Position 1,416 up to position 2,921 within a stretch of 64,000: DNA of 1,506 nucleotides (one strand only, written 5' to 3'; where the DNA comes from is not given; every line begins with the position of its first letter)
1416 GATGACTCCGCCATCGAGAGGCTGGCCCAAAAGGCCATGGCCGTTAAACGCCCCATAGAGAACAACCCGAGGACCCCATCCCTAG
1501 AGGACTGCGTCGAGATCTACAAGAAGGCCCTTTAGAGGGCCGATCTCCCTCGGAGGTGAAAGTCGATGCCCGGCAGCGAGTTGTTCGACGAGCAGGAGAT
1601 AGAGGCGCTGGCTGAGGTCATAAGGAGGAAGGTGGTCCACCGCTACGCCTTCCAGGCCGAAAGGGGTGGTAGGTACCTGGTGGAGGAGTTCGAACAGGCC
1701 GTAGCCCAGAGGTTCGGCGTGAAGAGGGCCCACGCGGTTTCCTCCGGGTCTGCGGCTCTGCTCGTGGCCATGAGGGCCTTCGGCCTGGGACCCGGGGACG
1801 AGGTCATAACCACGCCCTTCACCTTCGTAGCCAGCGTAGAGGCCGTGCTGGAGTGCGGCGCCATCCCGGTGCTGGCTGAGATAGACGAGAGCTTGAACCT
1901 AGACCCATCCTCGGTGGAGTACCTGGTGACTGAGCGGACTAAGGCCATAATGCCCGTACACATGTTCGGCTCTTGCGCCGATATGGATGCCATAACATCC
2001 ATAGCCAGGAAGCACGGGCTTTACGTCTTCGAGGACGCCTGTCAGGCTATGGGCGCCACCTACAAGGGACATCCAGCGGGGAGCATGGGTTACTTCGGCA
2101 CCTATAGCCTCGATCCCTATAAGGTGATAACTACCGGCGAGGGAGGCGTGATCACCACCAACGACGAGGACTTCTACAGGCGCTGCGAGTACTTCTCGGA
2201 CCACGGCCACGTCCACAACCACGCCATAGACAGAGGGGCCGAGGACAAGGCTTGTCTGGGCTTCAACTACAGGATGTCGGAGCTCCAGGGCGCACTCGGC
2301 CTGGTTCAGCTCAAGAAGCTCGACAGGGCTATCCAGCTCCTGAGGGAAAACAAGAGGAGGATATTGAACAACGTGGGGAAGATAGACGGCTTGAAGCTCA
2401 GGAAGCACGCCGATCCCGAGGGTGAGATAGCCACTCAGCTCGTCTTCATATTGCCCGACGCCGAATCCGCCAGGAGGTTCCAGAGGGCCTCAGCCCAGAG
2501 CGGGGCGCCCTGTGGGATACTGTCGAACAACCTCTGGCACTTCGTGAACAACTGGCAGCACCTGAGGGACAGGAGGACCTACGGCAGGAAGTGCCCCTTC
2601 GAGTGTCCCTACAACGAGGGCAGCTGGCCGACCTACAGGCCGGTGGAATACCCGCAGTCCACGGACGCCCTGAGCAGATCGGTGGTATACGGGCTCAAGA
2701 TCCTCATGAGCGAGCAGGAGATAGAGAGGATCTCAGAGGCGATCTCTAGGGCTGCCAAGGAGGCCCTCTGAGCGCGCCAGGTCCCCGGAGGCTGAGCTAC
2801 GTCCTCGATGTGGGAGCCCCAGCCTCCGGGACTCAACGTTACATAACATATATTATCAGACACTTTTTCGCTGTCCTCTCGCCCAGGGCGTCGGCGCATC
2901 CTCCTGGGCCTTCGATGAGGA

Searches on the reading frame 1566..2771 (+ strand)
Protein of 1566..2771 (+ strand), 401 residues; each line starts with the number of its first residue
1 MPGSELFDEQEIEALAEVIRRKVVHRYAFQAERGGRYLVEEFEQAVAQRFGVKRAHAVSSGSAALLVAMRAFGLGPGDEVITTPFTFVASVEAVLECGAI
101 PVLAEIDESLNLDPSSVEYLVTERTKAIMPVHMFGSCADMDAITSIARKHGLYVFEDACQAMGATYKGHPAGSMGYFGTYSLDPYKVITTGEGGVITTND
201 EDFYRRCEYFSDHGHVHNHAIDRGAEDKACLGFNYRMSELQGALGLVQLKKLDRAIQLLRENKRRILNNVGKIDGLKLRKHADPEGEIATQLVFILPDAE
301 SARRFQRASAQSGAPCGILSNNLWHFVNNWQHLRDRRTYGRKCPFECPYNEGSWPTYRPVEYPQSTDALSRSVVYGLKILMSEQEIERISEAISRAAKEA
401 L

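Call 39: search_protein_families(library=pfam, proteins=[window:1566-2771:+], max_evalue=0.0001)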
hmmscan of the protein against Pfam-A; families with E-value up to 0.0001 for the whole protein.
window:1566-2771:+ (401 aa): 5 families
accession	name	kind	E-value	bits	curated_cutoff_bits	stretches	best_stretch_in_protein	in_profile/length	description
PF01041.23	DegT_DnrJ_EryC1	-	6.9e-87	292.4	19.8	1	39-320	26-307/360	DegT/DnrJ/EryC1/StrS aminotransferase family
PF00266.25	Aminotran_5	-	3.6e-07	29.9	21.5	1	24-163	30-181/371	Aminotransferase class-V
PF01053.26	Cys_Met_Meta_PP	-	1e-06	28.1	27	1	30-164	45-180/381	Cys/Met metabolism PLP-dependent enzyme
PF00155.27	Aminotran_1_2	-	2e-06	27.7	19.7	1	38-157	43-185/361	Aminotransferase class I and II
PF01212.27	Beta_elim_lyase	-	1.8e-05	24.7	27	1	36-276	31-271/288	Beta-eliminating lyase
